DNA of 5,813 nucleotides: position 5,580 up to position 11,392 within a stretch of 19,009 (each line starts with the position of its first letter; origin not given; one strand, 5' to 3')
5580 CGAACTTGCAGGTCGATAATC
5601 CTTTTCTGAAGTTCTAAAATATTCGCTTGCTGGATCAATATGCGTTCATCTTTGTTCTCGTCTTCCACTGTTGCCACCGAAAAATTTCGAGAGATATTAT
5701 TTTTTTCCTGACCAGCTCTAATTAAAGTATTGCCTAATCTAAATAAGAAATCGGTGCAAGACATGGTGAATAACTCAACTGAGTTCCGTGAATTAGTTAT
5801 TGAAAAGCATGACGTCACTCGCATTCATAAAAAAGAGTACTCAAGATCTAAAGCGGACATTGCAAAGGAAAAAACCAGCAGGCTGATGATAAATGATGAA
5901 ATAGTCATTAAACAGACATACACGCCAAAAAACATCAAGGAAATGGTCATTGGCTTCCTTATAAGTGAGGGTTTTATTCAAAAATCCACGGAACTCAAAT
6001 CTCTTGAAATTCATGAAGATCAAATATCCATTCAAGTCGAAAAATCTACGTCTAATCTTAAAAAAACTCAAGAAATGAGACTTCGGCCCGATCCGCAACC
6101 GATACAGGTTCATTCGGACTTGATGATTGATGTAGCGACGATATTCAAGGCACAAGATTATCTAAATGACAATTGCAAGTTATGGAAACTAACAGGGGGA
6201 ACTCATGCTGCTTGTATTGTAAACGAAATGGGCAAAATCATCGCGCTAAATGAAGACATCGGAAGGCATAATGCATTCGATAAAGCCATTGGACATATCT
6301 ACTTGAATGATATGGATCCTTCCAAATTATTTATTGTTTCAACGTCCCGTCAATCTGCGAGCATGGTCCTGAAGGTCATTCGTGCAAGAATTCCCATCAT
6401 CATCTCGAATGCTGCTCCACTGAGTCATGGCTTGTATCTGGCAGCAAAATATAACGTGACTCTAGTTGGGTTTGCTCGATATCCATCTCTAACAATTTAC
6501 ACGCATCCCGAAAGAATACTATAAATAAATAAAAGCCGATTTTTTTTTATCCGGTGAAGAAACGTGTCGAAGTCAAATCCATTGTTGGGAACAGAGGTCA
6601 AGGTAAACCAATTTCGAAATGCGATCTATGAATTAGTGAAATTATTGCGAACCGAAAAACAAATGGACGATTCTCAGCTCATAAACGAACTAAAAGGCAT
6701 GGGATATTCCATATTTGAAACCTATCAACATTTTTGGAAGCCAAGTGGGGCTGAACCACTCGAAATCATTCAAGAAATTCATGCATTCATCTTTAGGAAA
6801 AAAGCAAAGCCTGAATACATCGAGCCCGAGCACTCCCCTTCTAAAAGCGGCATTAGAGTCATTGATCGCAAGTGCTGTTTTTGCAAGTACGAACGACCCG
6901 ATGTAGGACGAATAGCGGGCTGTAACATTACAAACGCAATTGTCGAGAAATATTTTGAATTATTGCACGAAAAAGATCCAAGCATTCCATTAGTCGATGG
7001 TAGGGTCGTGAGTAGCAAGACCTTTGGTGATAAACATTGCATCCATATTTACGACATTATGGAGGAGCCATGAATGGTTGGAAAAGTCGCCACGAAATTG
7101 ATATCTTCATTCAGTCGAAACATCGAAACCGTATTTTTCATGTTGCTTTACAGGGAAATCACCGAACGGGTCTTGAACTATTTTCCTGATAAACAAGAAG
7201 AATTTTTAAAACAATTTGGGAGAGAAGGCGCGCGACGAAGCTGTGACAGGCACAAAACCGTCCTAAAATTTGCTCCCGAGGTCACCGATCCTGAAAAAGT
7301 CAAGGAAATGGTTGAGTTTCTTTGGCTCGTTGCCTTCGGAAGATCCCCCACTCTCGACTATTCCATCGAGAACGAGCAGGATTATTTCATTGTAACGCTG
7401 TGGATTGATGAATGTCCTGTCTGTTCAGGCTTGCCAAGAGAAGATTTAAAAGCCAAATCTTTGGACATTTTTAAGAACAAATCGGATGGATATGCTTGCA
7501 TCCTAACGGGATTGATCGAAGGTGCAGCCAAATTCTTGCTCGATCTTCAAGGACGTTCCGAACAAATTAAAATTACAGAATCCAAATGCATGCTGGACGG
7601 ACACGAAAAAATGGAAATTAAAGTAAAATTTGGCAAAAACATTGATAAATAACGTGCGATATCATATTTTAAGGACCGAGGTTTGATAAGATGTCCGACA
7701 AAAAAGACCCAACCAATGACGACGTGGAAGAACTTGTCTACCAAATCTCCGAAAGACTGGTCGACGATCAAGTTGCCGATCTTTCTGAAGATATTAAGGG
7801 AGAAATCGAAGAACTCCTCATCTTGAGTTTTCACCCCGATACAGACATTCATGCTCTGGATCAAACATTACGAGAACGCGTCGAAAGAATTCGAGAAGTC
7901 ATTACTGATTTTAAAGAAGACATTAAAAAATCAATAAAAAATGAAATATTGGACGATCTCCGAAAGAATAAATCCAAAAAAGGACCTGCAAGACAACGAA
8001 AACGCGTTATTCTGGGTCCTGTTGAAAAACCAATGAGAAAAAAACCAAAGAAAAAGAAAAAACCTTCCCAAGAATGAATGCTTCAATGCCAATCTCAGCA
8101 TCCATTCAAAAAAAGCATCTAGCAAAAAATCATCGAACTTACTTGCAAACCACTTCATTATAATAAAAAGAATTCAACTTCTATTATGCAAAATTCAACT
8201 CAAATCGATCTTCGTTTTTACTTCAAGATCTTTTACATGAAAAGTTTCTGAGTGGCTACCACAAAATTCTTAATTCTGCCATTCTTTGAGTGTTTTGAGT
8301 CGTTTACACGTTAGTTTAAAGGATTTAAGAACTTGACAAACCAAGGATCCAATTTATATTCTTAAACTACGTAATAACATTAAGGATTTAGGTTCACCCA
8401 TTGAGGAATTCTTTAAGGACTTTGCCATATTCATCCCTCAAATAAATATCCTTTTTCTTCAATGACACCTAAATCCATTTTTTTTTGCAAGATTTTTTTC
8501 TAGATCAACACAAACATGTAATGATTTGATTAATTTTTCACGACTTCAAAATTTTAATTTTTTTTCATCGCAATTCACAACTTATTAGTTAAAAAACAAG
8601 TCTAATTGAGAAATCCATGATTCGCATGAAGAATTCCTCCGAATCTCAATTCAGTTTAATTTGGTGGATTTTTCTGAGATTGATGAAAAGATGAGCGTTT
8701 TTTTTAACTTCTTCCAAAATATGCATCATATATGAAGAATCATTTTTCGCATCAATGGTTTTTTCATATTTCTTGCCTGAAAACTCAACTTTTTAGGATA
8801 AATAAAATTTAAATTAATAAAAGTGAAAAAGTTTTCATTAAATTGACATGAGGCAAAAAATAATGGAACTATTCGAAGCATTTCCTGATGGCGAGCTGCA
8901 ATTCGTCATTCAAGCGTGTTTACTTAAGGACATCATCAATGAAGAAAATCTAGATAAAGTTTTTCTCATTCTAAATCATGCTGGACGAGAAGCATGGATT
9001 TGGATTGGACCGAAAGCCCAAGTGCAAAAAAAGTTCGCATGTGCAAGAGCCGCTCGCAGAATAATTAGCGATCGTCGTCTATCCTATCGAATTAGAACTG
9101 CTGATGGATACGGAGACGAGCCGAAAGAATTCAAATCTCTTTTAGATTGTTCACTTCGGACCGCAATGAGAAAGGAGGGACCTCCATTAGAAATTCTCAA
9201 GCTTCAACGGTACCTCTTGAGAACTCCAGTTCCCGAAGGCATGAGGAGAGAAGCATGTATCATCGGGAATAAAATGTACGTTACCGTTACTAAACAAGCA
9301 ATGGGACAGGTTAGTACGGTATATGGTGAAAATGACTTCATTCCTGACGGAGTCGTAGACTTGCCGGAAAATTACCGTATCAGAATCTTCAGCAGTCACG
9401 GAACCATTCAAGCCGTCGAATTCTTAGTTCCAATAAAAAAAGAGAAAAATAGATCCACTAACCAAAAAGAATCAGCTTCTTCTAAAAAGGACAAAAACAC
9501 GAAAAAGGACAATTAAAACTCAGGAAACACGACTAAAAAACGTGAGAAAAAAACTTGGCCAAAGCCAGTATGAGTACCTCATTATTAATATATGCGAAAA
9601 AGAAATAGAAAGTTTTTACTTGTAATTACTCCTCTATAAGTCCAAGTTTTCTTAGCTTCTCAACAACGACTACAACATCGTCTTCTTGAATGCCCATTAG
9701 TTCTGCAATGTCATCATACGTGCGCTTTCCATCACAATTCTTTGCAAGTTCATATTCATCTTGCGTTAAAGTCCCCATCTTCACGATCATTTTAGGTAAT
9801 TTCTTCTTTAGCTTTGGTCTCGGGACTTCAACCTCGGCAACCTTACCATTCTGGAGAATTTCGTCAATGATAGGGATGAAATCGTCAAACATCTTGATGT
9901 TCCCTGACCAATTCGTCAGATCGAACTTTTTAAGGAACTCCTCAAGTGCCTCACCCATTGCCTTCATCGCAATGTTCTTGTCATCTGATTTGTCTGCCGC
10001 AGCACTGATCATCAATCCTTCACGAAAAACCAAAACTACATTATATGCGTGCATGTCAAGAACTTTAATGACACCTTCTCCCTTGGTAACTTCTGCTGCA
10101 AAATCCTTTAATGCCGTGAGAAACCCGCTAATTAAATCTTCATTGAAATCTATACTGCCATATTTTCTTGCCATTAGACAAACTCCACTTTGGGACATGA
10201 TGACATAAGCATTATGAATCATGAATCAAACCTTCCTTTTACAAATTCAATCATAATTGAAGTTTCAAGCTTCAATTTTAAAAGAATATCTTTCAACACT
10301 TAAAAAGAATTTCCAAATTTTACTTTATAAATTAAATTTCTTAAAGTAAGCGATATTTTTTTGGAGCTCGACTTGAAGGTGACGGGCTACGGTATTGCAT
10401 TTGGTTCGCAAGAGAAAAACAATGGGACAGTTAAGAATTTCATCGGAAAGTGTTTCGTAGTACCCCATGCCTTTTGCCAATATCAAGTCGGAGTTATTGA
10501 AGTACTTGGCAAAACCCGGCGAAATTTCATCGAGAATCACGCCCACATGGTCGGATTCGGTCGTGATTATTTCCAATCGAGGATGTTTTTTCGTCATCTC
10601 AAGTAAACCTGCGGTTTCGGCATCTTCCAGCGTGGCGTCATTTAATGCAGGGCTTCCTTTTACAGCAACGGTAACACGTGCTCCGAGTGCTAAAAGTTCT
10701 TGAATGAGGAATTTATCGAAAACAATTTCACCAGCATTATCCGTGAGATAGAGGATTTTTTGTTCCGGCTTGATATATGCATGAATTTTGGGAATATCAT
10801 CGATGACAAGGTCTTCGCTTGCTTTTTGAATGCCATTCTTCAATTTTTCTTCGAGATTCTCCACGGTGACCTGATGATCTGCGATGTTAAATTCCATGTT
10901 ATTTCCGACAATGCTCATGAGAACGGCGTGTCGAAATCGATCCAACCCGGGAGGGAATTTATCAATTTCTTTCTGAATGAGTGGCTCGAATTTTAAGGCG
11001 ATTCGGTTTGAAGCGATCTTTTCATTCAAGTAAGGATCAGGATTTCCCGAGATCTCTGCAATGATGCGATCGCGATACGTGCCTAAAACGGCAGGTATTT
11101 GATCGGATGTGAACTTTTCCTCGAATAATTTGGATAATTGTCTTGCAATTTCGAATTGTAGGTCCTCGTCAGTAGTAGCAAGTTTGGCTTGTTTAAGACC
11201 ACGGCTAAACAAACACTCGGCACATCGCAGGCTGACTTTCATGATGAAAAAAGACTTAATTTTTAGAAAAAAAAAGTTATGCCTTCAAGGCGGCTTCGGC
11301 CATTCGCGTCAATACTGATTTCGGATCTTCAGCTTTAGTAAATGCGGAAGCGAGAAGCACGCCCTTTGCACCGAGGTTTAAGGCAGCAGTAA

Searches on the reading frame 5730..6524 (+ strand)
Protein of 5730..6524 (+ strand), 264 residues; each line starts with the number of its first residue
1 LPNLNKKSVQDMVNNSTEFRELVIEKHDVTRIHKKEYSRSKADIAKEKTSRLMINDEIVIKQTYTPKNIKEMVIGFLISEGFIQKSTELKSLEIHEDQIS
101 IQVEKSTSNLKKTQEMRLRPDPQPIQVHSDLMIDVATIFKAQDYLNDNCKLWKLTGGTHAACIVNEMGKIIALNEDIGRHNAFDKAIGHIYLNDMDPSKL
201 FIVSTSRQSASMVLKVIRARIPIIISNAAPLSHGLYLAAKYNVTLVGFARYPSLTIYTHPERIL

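Call 6: search_protein_families(library=pfam, proteins=[window:5730-6524:+], max_evalue=0.01)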
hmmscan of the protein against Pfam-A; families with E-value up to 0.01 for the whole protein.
window:5730-6524:+ (264 aa): 1 family
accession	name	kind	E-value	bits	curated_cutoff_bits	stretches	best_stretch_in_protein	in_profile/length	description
PF02634.21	FdhD-NarQ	-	4.1e-59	200.6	27.2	1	46-263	2-236/237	FdhD/NarQ family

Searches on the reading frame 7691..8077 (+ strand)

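Call 6: search_protein_families(library=pfam, proteins=[window:7691-8077:+], max_evalue=0.01)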
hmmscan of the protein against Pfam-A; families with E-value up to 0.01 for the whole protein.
window:7691-8077:+ (128 aa): 1 family
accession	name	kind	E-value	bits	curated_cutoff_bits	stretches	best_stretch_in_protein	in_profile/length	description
PF14270.11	DUF4358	-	0.0019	18.9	25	1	8-87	13-90/102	Domain of unknown function (DUF4358)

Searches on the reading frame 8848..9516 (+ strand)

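Call 5: search_protein_families(library=pfam, proteins=[window:8848-9516:+], max_evalue=0.01)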
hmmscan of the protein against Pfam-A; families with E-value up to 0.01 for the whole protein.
window:8848-9516:+ (222 aa): 1 family
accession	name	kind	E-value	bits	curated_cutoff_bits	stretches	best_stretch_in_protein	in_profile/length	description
PF00626.27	Gelsolin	-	0.0066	16.7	21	0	36-80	18-61/76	Gelsolin repeat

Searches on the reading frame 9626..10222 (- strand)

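Call 5: search_protein_families(library=pfam, proteins=[window:9626-10222:-], max_evalue=0.01)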
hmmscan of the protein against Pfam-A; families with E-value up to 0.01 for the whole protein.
window:9626-10222:- (198 aa): 1 family
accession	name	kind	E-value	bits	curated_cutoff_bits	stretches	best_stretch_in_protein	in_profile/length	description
PF22451.2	NirdL-like_HTH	-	0.0054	16.7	27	0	169-196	19-46/47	Siroheme decarboxylase NirDL-like HTH domain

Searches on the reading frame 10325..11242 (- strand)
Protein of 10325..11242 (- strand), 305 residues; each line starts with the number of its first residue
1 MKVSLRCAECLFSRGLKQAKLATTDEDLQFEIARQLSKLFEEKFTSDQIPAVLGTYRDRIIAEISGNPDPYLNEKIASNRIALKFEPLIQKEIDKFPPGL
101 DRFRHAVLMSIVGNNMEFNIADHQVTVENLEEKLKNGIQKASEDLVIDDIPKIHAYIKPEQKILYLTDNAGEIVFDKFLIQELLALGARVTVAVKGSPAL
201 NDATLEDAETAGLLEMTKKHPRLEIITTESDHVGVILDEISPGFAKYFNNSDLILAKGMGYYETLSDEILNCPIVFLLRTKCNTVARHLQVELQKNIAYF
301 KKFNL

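Call 5: search_protein_families(library=pfam, proteins=[window:10325-11242:-], max_evalue=0.01)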
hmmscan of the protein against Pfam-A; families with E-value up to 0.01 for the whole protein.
window:10325-11242:- (305 aa): 1 family
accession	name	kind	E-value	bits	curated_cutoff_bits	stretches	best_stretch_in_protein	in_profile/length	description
PF01937.24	ARMT1-like_dom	-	2.4e-63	214.7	25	1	6-296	4-310/311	Damage-control phosphatase ARMT1-like domain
